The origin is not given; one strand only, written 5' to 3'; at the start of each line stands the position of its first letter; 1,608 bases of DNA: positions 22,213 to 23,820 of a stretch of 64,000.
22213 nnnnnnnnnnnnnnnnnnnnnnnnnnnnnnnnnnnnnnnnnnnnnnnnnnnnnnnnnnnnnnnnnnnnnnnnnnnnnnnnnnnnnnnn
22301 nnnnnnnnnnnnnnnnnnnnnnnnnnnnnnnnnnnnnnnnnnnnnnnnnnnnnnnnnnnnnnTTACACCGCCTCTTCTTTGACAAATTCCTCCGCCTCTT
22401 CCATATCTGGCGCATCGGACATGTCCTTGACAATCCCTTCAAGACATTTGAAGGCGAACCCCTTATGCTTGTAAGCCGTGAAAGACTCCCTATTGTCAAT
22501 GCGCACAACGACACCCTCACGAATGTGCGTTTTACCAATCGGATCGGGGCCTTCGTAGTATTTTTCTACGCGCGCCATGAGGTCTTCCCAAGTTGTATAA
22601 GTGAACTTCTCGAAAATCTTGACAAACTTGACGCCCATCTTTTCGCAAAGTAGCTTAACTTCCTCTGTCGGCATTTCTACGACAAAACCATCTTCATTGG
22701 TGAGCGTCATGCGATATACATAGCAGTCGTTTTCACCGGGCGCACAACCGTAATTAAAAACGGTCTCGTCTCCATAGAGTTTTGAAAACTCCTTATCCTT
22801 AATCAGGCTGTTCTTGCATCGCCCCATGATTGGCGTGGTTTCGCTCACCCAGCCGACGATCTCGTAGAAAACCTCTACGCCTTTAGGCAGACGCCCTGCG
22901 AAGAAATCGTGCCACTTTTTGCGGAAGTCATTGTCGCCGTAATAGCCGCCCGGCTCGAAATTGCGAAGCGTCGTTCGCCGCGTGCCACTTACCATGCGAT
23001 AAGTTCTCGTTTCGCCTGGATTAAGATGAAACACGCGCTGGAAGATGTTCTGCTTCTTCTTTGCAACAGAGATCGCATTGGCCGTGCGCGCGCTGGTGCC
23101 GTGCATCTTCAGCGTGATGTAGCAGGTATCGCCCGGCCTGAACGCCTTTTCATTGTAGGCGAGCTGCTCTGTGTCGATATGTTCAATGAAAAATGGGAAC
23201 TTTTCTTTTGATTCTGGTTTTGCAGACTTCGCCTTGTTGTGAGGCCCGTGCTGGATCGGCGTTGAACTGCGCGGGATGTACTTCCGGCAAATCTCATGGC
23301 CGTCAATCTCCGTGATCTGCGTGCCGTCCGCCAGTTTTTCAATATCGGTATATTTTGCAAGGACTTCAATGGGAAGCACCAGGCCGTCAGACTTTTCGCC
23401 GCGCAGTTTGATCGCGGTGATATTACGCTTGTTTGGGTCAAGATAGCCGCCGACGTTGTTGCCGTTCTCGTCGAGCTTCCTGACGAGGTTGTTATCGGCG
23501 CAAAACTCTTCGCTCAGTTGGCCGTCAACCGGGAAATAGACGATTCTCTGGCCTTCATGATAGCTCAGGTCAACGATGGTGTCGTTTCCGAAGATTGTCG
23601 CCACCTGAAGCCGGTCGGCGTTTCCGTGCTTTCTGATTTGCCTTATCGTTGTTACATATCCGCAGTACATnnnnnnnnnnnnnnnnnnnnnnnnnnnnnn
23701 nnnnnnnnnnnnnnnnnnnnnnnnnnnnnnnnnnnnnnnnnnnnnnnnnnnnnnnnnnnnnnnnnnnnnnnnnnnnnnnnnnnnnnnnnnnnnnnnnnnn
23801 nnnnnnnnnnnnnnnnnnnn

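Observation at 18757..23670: RNA repair pair (P-loop kinase-HD end-healing enzyme plus KxHG-type RNA ligase) encoded alongside a large tRNA set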

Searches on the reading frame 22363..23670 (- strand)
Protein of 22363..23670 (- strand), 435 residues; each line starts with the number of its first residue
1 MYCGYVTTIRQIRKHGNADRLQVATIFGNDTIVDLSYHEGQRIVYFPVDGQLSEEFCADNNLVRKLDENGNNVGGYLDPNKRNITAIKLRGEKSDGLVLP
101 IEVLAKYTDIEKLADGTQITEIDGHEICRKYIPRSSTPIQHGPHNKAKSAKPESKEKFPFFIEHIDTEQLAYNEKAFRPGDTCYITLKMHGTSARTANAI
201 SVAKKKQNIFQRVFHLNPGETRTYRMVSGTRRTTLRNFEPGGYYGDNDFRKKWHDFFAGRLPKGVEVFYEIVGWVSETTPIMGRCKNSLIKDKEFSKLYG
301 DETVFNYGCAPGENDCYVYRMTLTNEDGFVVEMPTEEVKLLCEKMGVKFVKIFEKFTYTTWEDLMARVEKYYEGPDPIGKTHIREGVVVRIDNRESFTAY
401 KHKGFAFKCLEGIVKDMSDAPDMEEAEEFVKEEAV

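Call 4: search_protein_families(library=pfam, proteins=[window:22363-23670:-], max_evalue=0.01)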
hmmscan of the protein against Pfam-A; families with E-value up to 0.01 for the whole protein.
window:22363-23670:- (435 aa): 2 families
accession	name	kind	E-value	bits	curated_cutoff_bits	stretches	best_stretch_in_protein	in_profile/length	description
PF09414.15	RNA_ligase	-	7.4e-08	33.2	27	1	183-395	3-161/171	RNA ligase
PF21189.3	PHA02142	-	0.00026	21.8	27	1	7-101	5-92/92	PHA02142 OB-fold domain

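Call 5: search_protein_families(library=phrogs, proteins=[window:22363-23670:-], max_evalue=0.001)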
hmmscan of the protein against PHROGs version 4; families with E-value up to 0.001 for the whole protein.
window:22363-23670:- (435 aa): 2 families
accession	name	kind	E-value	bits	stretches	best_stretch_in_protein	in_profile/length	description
phrog_968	-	DNA, RNA and nucleotide metabolism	1e-69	236.4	1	5-412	12-393/398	RNA ligase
phrog_548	-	DNA, RNA and nucleotide metabolism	6.3e-06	26.6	1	310-410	118-229/341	RNA ligase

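Call 6: search_solved_structures(query=window:22363-23670:-, max_evalue=1, show_alignments=2)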
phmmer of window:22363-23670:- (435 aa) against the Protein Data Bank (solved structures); distinct sequences matched with E-value up to 1: 2.
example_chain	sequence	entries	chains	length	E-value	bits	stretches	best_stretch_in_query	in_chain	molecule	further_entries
9ny1_A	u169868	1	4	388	0.26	13.4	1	241-310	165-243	ABC-three component systems C-terminal domain-containing protein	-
9nxx_A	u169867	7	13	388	0.26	13.4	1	241-310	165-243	ABC-three component systems C-terminal domain-containing protein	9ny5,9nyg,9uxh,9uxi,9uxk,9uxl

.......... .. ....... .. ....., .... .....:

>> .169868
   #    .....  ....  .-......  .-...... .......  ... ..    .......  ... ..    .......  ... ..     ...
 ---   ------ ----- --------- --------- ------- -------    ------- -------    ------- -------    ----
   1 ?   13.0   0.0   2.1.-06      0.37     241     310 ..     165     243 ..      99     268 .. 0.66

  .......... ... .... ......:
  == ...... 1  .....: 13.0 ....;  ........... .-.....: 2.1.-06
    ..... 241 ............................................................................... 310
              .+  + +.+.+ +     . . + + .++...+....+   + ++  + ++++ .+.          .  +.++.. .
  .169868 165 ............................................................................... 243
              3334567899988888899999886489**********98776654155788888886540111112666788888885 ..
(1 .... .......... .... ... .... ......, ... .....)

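Call 9: search_dna_similar(query=window:22363-23670:-, collection=phages, mode=protein, max_rows=30)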
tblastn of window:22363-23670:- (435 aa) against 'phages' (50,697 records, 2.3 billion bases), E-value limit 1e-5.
Records with a match: 375; places in all: 376; records where one place covers at least 80% of the query: 284.
Best place of each record, by identity: <60% 375.
By first word of the organism name: Mycobacterium 296; Microbacterium 27; Gordonia 22; Prevotella 11; Bacillus 8; Alishewanella 2; Synechococcus 2; Lysinibacillus 1; Vibrio 1; Nitratidesulfovibrio 1; and 4 more.
By host as written in the record: Mycobacterium smegmatis mc2 155 208; Mycobacterium smegmatis mc#155 47; Gordonia terrae 3612 20; Mycobacterium smegmatis mc2155 20; Prevotella sp. 11; Microbacterium foliorum NRRL B-24224 SEA 9; Microbacterium foliorum NRRL B-24224 8; Mycobacterium sp. 7; and 23 more.
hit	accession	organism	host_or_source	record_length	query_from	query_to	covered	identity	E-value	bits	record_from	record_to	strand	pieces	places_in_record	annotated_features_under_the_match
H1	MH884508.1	Bacillus phage vB_BcoS-136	Bacillus cohnii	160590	2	423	97%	52.5%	2e-131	423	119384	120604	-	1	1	RNA ligase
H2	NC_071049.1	Bacillus phage vB_BcoS-136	Bacillus cohnii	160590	2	423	97%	52.5%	2e-131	423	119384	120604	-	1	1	RNA ligase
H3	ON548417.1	Bacillus phage vB_BanS-Thrax1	Bacillus anthracis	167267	2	415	95%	53.0%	4e-132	425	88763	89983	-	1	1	RNA ligase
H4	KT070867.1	Bacillus phage PBC2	Bacillus cereus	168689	2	415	95%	52.8%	3e-132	426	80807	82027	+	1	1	2'-5' RNA ligase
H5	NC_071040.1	Bacillus phage PBC2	Bacillus cereus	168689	2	415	95%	52.8%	3e-132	426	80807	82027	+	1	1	2'-5' RNA ligase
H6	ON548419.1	Bacillus phage vB_BanS-Thrax3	Bacillus anthracis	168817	2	415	95%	52.5%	9e-132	424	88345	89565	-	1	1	RNA ligase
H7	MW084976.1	Bacillus phage Kirov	Bacillus cereus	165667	2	415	95%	52.0%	3e-130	420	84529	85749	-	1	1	RNA ligase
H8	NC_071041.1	Bacillus phage Kirov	Bacillus cereus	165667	2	415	95%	52.0%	3e-130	420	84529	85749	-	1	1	RNA ligase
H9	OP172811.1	Lysinibacillus phage LC76P1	Lysinibacillus capsici DO76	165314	2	416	95%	50.6%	1e-125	406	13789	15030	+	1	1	hypothetical protein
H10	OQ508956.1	Alishewanella phage vB_AspM_Slicko01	Alishewanella sp. SMS8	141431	18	416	92%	34.6%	2e-47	180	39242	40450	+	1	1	putative RNA ligase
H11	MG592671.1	Vibrio phage 2.275.O._10N.286.54.E11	Vibrio cyclitrophicus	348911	6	416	94%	33.5%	2e-59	215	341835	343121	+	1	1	RNA ligase domain protein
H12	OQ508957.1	Alishewanella phage vB_AspM_Slickus01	Alishewanella sp. SMS8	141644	18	416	92%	34.4%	1e-46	178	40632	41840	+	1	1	putative RNA ligase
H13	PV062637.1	Nitratidesulfovibrio phage SRB7757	Nitratidesulfovibrio vulgaris ATCC7757 ...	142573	2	419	96%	32.2%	4e-41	162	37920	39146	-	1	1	record has no annotation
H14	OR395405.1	Desulfovibrio phage 7757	Desulfovibrio vulgaris ATCC 7757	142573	2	419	96%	32.2%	4e-41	162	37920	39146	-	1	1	record has no annotation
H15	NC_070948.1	Gordonia phage Mollymur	Gordonia terrae 3612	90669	2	407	93%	30.9%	1e-34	142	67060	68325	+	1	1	101: RNA ligase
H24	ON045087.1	Stenotrophomonas virus Jojan60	Stenotrophomonas maltophilia Jojan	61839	2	407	93%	29.7%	9e-34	140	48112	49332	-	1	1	RNA ligase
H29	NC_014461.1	Mycobacterium phage LeBron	Mycobacterium smegmatis mc2 155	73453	2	394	90%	29.9%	1e-37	151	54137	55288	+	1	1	85: RNA ligase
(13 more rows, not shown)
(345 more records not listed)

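Call 11: get_annotated_region(hit=H9, flank=5000)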
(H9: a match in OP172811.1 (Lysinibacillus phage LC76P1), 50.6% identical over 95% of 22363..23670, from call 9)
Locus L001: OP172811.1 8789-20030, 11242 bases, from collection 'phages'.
description: Lysinibacillus phage LC76P1, complete genome.
organism: Lysinibacillus phage LC76P1 (NCBI taxid 2968682)
taxonomy: Viruses; Duplodnaviria; Heunggongvirae; Uroviricota; Caudoviricetes
host: Lysinibacillus capsici DO76; source: municipal sewage; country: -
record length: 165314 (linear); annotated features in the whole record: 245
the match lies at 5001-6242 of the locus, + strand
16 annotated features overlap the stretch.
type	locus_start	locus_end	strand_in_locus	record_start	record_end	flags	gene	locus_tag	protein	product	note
CDS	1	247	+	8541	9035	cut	-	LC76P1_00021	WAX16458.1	hypothetical protein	-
CDS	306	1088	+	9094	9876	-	-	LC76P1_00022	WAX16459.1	hypothetical protein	-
CDS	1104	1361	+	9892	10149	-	-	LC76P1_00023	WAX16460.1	hypothetical protein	-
CDS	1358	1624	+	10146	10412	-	-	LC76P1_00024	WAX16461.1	hypothetical protein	-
CDS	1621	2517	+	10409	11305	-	-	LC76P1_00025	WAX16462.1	hypothetical protein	-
CDS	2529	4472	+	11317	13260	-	-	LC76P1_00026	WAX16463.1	hypothetical protein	-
CDS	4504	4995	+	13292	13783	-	-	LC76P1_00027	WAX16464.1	hypothetical protein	-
CDS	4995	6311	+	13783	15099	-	-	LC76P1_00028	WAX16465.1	hypothetical protein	-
CDS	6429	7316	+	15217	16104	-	-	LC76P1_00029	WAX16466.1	hypothetical protein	-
CDS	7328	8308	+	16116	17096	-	-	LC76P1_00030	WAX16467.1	hypothetical protein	-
CDS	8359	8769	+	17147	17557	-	-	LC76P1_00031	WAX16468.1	hypothetical protein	-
CDS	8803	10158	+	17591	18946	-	-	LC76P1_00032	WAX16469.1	hypothetical protein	-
CDS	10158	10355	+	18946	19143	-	-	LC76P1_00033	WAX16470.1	hypothetical protein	-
CDS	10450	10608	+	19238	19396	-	-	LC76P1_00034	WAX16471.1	hypothetical protein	-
CDS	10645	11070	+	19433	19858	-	-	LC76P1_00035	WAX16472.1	hypothetical protein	-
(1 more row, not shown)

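Call 12: get_annotated_region(hit=H5, flank=5000)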
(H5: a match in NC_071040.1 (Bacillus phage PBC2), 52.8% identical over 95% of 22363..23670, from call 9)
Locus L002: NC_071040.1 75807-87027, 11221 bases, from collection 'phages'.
description: Bacillus phage PBC2, complete genome.
organism: Bacillus phage PBC2 (NCBI taxid 1675029)
taxonomy: Viruses; Duplodnaviria; Heunggongvirae; Uroviricota; Caudoviricetes; Andregratiavirinae; Haetaevirus; Haetaevirus PBC2
host: Bacillus cereus; source: -; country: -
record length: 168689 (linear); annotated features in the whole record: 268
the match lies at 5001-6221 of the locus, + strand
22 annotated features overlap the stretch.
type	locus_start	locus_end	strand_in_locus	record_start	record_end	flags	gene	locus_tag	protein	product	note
CDS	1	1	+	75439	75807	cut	-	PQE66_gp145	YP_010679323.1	host RecBCD nuclease inhibitor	-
CDS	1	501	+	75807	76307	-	-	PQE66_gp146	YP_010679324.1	hypothetical protein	-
CDS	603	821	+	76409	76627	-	-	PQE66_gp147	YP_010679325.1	hypothetical protein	-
CDS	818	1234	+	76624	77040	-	-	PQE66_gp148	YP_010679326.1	hypothetical protein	-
CDS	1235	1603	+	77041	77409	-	-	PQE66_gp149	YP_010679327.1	hypothetical protein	-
CDS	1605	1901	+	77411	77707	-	-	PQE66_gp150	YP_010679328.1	hypothetical protein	-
CDS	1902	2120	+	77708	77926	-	-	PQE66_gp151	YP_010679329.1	hypothetical protein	-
CDS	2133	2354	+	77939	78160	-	-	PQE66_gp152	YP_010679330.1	hypothetical protein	-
CDS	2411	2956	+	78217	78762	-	-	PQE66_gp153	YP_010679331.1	hypothetical protein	-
CDS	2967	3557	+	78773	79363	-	-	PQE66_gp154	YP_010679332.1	nucleotidyltransferase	-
CDS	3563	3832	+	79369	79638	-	-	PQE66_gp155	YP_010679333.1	hypothetical protein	-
CDS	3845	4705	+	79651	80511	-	-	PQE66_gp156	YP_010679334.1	protease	-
CDS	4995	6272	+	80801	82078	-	-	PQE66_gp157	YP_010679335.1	2'-5' RNA ligase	-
CDS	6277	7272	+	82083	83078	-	-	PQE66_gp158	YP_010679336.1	polynucleotide kinase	-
CDS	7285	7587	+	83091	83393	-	-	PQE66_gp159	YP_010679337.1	hypothetical protein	-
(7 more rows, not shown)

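Call 13: get_annotated_region(hit=H2, flank=5000)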
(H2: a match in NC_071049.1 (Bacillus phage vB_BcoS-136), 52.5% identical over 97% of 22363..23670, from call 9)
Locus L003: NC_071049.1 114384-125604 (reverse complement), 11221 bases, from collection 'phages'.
description: Bacillus phage vB_BcoS-136, complete genome.
organism: Bacillus phage vB_BcoS-136 (NCBI taxid 2419619)
taxonomy: Viruses; Duplodnaviria; Heunggongvirae; Uroviricota; Caudoviricetes; Kenyattavirus; Kenyattavirus kv136
host: Bacillus cohnii; source: Lake Elmenteita sediment; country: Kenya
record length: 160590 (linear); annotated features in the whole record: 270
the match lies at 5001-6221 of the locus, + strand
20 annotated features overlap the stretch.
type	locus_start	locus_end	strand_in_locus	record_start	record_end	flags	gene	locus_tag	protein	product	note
CDS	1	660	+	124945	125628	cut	-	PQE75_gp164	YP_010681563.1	putative NHN endonuclease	putative homolog of HNH homing endonuclease II [Bacillus phage Staley]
CDS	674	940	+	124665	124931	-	-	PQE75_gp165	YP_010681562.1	hypothetical protein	-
CDS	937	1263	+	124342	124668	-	-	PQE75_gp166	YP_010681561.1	hypothetical protein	-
CDS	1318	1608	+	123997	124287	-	-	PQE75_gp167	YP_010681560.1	hypothetical protein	putative homolog of YP_008873397 hypothetical protein [Bacillus phage vB_BanS-Tsamsa]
CDS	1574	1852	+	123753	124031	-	-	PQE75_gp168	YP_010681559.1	hypothetical protein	-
CDS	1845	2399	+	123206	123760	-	gmk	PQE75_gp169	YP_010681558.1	guanylate kinase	putative homolog of YP_008873400 hypothetical protein [Bacillus phage vB_BanS-Tsamsa]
CDS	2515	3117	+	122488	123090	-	dnaJ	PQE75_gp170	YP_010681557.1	chaperone protein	putative homolog of DnaJ domain protein [Peptoniphilus sp. oral taxon 375]; chaperone protein DnaJ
CDS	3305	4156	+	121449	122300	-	apr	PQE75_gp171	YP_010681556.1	subtilisin DY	putative homolog of YP_008873415 hypothetical protein [Bacillus phage vB_BanS-Tsamsa]; conserved domain ...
CDS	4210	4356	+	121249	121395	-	-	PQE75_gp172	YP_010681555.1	hypothetical protein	-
CDS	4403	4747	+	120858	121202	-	-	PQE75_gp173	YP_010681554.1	hypothetical protein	putative homolog of WP_000100139 hypothetical protein [Bacillus thuringiensis], hypothetical protein [Bacillus phage ...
CDS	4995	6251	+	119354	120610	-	-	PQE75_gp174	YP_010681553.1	RNA ligase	putative homolog of uncharacterized protein CBO05P1_012 [Clostridium botulinum B str. Osaka05], RNA ligase ...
CDS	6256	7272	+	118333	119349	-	-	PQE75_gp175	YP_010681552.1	polynucleotide kinase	putative homolog of YP_008873417 hypothetical protein [Bacillus phage vB_BanS-Tsamsa]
CDS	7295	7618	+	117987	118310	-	-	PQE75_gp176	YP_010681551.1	hypothetical protein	-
CDS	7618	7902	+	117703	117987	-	-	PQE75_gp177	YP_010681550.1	PQ loop repeat protein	putative homolog of hypothetical protein phi8074-B1_00061 [Clostridium phage phi8074-B1]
CDS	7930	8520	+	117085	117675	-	clpP1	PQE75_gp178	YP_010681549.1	ATP-dependent protease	putative homolog of YP_008873419 hypothetical protein [Bacillus phage vB_BanS-Tsamsa] and ATP-dependent Clp ...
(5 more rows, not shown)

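Call 23: find_homologous_proteins(query=window:22363-23670:-, max_evalue=0.00001)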
Query window:22363-23670:- (435 aa): 8000 proteins with E <= 0.00001 among 8000 candidates; the best 120 are listed.
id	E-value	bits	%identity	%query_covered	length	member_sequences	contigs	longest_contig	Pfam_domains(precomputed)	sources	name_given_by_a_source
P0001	0.0e+0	1009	99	100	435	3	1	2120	PF09414.16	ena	-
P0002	3.4e-269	911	91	98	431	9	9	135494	PF09414.16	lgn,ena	-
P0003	7.7e-225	765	74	99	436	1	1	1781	PF09414.16,PF21189.4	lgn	-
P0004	4.7e-219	746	72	100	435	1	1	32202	PF09414.16,PF21189.4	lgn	-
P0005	4.7e-218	743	72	100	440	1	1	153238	PF09414.16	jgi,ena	-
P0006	5.1e-218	742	72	100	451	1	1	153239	PF09414.16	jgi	-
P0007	5.2e-218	742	72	100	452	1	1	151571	PF09414.16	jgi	-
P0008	2.5e-217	740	72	97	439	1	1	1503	PF09414.16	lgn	-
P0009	4.5e-216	736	71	97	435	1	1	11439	PF09414.16,PF21189.4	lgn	-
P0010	1.8e-215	734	72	97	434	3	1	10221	PF09414.16,PF21189.4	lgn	-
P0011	6.6e-214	729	71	100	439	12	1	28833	PF09414.16,PF21189.4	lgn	-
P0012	1.4e-213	728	72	97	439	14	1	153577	PF09414.16,PF21189.4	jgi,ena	-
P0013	4.0e-213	726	70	97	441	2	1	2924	PF09414.16,PF21189.4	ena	-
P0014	8.4e-213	725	71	99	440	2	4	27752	PF09414.16,PF21189.4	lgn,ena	-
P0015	1.4e-212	725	71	97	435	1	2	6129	PF09414.16,PF21189.4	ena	-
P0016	1.9e-212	724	71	100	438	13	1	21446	PF09414.16,PF21189.4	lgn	-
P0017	1.5e-211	721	72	100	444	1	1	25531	PF09414.16,PF21189.4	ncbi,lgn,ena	-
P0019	2.3e-211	721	70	100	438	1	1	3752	PF09414.16,PF21189.4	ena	-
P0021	2.8e-211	720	71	100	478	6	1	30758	PF09414.16,PF21189.4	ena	-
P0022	6.5e-211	719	71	99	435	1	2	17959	PF09414.16,PF21189.4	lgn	-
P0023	8.3e-211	719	71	99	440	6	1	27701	PF09414.16,PF21189.4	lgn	-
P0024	8.5e-211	719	70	100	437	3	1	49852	PF09414.16,PF21189.4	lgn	-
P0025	1.7e-210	718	71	97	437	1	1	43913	PF09414.16,PF21189.4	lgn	-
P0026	3.0e-210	717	71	97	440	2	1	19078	PF09414.16,PF21189.4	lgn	-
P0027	3.8e-210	717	71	97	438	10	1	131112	PF09414.16,PF21189.4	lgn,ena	-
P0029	5.7e-210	716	70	99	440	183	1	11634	PF09414.16,PF21189.4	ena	-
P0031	7.1e-210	716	70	99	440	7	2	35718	PF09414.16,PF21189.4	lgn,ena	-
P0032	1.2e-209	715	70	99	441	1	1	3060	PF09414.16,PF21189.4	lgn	-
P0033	1.6e-209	715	71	99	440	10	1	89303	PF09414.16,PF21189.4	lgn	-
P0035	1.7e-209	714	70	100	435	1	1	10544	PF09414.16,PF21189.4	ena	-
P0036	3.2e-209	713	69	97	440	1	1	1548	PF09414.16,PF21189.4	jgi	jgi:hypothetical protein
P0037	4.1e-209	713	71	100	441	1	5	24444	PF09414.16,PF21189.4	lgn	-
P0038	5.1e-209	713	68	99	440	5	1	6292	PF09414.16,PF21189.4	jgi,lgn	jgi:hypothetical protein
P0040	1.0e-208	712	69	97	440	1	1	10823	PF09414.16,PF21189.4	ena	-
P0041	1.2e-208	712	70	99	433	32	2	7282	PF09414.16,PF21189.4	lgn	-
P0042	2.0e-208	711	70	97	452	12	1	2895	PF09414.16,PF21189.4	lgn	-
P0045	2.6e-208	711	71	100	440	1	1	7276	PF09414.16,PF21189.4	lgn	-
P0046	3.5e-208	710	69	97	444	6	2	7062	PF09414.16,PF21189.4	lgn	-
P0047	4.5e-208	710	69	97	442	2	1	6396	PF09414.16,PF21189.4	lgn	-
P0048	1.0e-207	709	70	100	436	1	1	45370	PF09414.16,PF21189.4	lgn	-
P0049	1.2e-207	708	71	100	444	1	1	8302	PF09414.16,PF21189.4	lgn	-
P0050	1.4e-207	708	71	99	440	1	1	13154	PF09414.16,PF21189.4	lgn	-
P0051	2.0e-207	708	71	99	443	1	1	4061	PF09414.16,PF21189.4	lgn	-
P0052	2.3e-207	707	70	99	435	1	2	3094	PF09414.16,PF21189.4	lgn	-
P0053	4.6e-207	706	69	100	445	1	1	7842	PF09414.16,PF21189.4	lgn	-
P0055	5.1e-207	706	70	99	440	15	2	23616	PF09414.16,PF21189.4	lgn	-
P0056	5.4e-207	706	69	97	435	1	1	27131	PF09414.16,PF21189.4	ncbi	-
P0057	6.4e-207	706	69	97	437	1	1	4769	PF09414.16,PF21189.4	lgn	-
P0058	6.7e-207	706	69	97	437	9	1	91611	PF09414.16,PF21189.4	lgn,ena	-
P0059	7.3e-207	706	70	100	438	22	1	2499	PF09414.16,PF21189.4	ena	-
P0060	8.8e-207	705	70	99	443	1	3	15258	PF09414.16,PF21189.4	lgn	-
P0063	1.2e-206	705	70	97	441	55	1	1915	PF09414.16,PF21189.4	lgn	-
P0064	1.3e-206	705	69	99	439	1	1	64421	PF09414.16,PF21189.4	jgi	jgi:hypothetical protein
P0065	1.4e-206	705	70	99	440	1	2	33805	PF09414.16,PF21189.4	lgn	-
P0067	3.3e-206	704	71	100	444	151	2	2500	PF09414.16,PF21189.4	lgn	-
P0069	3.9e-206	703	70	97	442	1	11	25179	PF09414.16,PF21189.4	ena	-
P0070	3.9e-206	703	69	99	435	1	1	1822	PF09414.16,PF21189.4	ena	-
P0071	4.3e-206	703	70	97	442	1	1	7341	PF09414.16,PF21189.4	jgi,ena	jgi:hypothetical protein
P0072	4.4e-206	703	69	98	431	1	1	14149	PF09414.16,PF21189.4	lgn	-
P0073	4.5e-206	703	67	100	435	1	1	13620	PF09414.16,PF21189.4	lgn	-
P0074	5.6e-206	703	69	97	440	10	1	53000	PF09414.16,PF21189.4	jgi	-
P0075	5.7e-206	703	70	97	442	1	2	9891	PF09414.16,PF21189.4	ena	-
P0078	7.6e-206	702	70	97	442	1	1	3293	PF09414.16,PF21189.4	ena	-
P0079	8.4e-206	702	70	99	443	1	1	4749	PF09414.16,PF21189.4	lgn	-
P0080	8.8e-206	702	68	100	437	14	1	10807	PF09414.16,PF21189.4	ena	-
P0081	9.6e-206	702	70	99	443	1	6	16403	PF09414.16,PF21189.4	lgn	-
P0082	9.8e-206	702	69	100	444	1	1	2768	PF09414.16,PF21189.4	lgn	-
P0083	1.0e-205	702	70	97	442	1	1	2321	PF09414.16,PF21189.4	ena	-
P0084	1.1e-205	702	69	100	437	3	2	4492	PF09414.16,PF21189.4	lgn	-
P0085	1.1e-205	702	70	99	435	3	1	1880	PF09414.16,PF21189.4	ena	-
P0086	1.4e-205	702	69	97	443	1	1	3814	PF09414.16,PF21189.4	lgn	-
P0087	1.7e-205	701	69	97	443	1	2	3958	PF09414.16,PF21189.4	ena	-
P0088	2.1e-205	701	70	97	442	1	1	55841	PF09414.16,PF21189.4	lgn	-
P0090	2.4e-205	701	69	97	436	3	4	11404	PF09414.16,PF21189.4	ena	-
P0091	2.8e-205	701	70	97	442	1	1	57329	PF09414.16,PF21189.4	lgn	-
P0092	3.1e-205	700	68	100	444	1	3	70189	PF09414.16,PF21189.4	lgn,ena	-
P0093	3.4e-205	700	70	99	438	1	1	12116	PF09414.16,PF21189.4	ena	-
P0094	3.5e-205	700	69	97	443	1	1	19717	PF09414.16,PF21189.4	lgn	-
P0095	3.8e-205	700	68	97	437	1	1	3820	PF09414.16,PF21189.4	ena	-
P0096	4.1e-205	700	69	97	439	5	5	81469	PF09414.16,PF21189.4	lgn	-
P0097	4.5e-205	700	69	99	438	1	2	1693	PF09414.16,PF21189.4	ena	-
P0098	4.6e-205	700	68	97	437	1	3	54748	PF09414.16,PF21189.4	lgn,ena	-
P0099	5.3e-205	700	70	100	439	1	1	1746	PF09414.16,PF21189.4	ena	-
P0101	8.8e-205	699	68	100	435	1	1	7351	PF09414.16,PF21189.4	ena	-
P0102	1.3e-204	698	68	100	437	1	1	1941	PF09414.16,PF21189.4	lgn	-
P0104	1.7e-204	698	70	99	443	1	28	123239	PF09414.16,PF21189.4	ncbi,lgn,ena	ncbi:RNA ligase family protein [Lachnospiraceae bacterium 38-14]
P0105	2.1e-204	698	68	100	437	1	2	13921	PF09414.16,PF21189.4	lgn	-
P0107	2.2e-204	698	69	99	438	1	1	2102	PF09414.16,PF21189.4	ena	-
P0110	3.7e-204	697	69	97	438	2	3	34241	PF09414.16,PF21189.4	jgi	-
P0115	4.7e-204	696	68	97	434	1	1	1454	PF09414.16,PF21189.4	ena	-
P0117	5.0e-204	696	68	100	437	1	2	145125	PF09414.16,PF21189.4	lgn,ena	-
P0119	5.4e-204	696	69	97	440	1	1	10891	PF09414.16,PF21189.4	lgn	-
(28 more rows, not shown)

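Call 24: find_encoding_contigs(protein=P0002, flank=8000, max_places=3)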
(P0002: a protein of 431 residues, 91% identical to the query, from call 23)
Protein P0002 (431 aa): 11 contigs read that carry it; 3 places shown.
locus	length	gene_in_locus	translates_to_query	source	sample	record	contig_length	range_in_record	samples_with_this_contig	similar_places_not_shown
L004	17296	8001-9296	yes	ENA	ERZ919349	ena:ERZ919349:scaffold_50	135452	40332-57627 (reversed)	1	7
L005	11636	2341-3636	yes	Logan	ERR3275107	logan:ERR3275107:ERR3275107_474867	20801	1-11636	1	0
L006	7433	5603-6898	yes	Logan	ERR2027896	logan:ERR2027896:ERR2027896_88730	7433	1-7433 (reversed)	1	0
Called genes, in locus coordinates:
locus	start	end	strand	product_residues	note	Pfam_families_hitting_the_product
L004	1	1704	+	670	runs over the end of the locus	PF13708:DUF4942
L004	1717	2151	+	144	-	-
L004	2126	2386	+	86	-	-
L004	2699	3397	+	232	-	PF01555:N6_N4_Mtase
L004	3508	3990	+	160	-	PF09643:YopX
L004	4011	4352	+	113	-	PF17420:GP17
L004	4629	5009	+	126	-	-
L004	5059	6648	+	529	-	PF00145:DNA_methylase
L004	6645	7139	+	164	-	-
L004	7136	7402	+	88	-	PF19791:DUF6275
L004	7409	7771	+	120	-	-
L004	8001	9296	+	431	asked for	PF09414:RNA_ligase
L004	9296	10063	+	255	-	PF13392:HNH_3 (weak)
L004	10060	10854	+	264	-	PF03747:ADP_ribosyl_GH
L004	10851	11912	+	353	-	PF10127:RlaP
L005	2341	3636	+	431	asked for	PF09414:RNA_ligase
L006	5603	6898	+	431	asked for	PF09414:RNA_ligase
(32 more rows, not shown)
